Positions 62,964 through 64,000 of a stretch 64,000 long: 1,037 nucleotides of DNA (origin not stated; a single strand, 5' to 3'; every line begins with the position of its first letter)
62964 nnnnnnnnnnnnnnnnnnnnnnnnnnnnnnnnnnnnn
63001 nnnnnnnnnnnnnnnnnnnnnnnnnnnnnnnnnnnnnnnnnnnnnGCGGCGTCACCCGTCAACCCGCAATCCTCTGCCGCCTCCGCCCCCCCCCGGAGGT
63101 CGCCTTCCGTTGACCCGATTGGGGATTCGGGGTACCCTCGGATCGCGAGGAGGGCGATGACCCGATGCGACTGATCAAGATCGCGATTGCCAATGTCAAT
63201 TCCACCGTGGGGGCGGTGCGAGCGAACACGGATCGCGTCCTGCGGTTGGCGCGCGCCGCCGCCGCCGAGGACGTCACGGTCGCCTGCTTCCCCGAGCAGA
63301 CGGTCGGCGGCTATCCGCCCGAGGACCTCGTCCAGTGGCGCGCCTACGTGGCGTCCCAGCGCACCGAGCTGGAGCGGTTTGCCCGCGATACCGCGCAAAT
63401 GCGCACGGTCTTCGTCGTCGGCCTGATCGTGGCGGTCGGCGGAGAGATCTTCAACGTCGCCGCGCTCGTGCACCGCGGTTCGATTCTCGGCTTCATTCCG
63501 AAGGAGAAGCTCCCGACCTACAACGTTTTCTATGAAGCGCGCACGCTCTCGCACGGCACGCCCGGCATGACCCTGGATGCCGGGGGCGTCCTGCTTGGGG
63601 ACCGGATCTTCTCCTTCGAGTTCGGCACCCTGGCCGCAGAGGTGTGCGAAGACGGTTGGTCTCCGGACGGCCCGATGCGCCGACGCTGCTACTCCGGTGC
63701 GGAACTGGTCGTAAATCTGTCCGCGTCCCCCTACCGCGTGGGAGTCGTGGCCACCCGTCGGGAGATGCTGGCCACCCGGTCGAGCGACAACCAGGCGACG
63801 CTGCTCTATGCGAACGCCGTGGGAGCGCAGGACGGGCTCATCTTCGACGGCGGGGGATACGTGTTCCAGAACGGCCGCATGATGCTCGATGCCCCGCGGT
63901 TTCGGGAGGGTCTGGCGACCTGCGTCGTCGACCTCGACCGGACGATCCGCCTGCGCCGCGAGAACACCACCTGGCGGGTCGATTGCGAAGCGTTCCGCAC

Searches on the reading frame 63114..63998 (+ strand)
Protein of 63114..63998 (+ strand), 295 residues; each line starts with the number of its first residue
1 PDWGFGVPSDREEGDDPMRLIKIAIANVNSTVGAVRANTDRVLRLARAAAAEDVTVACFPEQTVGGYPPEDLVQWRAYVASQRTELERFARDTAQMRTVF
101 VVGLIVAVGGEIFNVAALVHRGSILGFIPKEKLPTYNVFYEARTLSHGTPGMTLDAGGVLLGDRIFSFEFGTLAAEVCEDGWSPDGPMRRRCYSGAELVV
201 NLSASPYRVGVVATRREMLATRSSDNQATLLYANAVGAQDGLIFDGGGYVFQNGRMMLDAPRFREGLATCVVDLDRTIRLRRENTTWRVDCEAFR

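Call 83: search_protein_families(library=pfam, proteins=[window:63114-63998:+], max_evalue=0.001)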
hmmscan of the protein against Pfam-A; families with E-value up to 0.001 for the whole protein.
window:63114-63998:+ (295 aa): 1 family
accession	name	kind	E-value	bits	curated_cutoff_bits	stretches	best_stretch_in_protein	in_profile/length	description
PF00795.27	CN_hydrolase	-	3.3e-16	59.8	23.2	1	22-281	1-255/256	Carbon-nitrogen hydrolase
